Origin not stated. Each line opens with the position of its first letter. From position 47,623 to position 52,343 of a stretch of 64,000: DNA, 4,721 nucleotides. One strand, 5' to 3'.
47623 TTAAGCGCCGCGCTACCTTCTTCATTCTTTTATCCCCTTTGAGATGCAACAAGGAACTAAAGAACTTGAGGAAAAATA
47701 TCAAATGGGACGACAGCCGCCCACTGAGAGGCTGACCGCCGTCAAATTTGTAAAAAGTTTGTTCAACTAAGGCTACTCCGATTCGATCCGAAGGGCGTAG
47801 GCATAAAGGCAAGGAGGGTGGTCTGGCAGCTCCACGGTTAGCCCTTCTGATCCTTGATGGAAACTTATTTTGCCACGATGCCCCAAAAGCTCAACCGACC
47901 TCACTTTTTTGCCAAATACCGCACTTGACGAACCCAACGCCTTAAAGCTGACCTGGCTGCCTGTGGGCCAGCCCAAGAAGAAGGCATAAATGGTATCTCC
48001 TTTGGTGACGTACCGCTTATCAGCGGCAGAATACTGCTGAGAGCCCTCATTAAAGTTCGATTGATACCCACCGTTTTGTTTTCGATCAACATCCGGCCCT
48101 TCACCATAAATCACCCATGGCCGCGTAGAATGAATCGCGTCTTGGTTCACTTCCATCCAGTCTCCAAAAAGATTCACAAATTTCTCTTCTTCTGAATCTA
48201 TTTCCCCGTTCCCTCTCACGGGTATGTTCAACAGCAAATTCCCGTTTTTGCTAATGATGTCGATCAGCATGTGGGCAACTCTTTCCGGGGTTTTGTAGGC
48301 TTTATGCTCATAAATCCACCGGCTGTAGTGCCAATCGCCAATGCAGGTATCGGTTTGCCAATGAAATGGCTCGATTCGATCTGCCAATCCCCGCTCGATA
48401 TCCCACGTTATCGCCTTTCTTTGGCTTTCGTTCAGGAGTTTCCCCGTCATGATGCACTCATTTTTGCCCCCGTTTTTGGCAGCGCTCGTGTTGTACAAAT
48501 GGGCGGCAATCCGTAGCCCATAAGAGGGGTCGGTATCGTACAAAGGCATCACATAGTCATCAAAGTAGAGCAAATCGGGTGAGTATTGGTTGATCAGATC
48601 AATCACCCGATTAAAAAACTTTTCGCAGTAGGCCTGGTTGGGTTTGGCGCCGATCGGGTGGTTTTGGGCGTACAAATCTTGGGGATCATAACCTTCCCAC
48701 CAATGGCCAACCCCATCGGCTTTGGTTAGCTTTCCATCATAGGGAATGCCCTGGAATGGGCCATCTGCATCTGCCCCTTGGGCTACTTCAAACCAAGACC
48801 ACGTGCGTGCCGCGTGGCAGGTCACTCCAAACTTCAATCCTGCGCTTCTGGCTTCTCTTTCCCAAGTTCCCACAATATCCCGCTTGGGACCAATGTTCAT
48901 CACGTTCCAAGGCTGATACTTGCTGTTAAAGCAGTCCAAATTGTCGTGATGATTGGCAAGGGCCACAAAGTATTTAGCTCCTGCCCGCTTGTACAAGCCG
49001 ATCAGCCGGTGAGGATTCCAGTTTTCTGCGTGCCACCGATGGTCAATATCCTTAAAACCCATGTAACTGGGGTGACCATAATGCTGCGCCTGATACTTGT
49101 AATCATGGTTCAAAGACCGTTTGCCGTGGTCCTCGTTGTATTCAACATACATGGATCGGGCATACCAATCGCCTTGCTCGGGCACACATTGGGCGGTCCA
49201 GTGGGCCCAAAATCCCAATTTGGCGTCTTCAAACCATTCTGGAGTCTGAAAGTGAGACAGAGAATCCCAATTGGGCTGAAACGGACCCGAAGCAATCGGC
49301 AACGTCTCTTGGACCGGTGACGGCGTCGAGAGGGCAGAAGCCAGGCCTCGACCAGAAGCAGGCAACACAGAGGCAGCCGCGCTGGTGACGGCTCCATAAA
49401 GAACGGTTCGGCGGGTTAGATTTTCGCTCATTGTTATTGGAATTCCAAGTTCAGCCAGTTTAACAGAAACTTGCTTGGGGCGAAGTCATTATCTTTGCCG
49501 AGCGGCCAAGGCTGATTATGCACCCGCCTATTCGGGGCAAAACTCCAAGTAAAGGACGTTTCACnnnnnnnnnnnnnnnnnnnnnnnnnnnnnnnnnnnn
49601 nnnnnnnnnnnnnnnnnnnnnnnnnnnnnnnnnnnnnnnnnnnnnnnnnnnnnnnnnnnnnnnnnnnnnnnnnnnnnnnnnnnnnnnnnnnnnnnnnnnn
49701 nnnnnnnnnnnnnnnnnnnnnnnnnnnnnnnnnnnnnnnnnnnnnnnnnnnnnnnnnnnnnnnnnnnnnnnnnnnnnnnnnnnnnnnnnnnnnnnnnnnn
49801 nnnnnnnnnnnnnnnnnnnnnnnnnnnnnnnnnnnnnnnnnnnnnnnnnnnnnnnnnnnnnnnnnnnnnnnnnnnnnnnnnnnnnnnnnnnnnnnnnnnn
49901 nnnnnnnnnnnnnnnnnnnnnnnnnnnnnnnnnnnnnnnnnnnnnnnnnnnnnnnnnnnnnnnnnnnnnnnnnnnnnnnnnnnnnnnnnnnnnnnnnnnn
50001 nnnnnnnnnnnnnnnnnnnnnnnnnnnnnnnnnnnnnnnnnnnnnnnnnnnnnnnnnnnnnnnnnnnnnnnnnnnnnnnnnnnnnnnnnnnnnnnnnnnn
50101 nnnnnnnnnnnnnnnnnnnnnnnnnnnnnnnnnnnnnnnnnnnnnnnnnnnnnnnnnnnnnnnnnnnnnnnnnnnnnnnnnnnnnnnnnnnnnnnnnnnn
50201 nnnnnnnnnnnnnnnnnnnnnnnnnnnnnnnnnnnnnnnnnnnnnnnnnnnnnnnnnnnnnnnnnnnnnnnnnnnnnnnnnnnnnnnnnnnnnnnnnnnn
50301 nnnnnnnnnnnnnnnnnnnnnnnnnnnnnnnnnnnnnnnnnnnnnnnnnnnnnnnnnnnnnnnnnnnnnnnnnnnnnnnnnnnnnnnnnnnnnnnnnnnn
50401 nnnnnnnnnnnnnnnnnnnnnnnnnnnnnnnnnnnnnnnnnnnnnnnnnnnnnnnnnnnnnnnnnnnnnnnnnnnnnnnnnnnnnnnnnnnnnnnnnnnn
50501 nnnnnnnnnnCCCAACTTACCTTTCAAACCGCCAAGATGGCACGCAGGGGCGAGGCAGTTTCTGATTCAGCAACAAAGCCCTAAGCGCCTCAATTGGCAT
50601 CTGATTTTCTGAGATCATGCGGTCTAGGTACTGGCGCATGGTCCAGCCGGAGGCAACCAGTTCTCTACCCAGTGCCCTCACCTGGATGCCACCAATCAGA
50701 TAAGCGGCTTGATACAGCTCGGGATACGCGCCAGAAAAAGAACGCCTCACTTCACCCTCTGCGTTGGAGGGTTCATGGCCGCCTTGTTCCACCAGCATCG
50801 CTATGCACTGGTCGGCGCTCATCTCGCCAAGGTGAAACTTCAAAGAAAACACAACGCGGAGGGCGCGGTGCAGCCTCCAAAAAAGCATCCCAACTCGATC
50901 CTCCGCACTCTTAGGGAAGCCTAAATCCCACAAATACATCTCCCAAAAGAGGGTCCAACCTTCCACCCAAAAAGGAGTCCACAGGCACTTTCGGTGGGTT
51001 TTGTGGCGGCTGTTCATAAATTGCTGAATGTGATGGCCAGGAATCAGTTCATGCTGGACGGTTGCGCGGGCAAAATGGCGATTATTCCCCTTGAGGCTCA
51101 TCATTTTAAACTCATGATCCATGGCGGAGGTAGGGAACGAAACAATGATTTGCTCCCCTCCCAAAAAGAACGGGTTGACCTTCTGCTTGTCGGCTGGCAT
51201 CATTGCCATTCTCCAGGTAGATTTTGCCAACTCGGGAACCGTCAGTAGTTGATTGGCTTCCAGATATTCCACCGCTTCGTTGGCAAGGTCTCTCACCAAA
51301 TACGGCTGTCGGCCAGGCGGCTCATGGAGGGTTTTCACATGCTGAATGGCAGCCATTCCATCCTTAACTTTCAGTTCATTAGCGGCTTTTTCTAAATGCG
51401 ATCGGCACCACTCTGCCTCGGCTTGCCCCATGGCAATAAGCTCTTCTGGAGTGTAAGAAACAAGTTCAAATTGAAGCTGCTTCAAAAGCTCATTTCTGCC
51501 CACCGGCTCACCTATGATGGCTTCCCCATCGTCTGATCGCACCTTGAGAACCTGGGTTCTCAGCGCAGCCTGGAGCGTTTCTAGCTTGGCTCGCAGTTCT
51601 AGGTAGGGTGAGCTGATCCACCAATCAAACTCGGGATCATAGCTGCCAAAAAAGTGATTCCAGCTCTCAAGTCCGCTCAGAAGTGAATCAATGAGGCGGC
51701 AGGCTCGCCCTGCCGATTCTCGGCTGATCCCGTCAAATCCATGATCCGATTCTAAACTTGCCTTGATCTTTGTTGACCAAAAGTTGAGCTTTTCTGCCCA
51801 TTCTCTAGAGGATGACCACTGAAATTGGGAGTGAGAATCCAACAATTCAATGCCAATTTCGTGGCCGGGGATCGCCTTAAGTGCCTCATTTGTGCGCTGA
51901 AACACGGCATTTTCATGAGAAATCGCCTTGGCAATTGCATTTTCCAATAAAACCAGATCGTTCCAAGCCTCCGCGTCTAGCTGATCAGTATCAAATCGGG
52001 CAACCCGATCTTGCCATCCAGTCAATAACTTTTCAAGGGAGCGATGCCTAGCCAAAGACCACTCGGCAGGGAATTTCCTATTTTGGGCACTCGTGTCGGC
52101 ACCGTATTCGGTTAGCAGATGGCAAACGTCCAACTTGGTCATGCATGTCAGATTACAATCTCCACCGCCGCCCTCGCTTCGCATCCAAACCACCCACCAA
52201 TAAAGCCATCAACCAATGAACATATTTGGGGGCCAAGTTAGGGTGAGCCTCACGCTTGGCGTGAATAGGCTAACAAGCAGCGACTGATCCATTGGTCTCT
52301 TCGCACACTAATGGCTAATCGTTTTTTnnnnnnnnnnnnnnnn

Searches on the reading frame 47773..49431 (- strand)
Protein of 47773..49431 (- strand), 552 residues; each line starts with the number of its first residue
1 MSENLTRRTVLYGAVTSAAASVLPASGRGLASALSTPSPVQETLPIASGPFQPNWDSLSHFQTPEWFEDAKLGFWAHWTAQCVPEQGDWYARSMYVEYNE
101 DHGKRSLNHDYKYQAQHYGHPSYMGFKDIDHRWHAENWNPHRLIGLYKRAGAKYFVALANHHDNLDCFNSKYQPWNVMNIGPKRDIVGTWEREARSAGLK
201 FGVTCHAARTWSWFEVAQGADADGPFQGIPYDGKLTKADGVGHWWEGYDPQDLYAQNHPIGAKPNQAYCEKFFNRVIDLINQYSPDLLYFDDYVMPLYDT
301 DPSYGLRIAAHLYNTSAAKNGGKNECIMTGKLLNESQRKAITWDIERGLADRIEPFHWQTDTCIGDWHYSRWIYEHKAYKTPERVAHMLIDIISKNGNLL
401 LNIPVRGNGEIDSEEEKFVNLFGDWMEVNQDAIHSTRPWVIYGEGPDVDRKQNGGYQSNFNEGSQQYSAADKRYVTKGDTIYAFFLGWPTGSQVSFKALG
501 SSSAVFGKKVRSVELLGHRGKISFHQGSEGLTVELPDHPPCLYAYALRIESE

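Call 50: search_protein_families(library=pfam, proteins=[window:47773-49431:-], max_evalue=0.00001)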
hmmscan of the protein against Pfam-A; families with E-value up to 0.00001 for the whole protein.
window:47773-49431:- (552 aa): 2 families
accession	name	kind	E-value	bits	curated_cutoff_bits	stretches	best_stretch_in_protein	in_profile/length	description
PF01120.23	Alpha_L_fucos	-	2.3e-79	267.8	25.2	1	44-430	7-344/345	Alpha-L-fucosidase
PF16757.11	Fucosidase_C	-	1.5e-11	45.2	25.6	1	473-550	10-88/88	Alpha-L-fucosidase C-terminal domain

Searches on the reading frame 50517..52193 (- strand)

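Call 50: search_protein_families(library=pfam, proteins=[window:50517-52193:-], max_evalue=0.00001)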
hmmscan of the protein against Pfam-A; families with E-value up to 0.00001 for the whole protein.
window:50517-52193:- (558 aa): 1 family
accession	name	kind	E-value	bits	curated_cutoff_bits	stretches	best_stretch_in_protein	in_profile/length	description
PF05960.17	DUF885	-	1.5e-32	114.4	32.4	1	38-539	13-530/532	Bacterial protein of unknown function (DUF885)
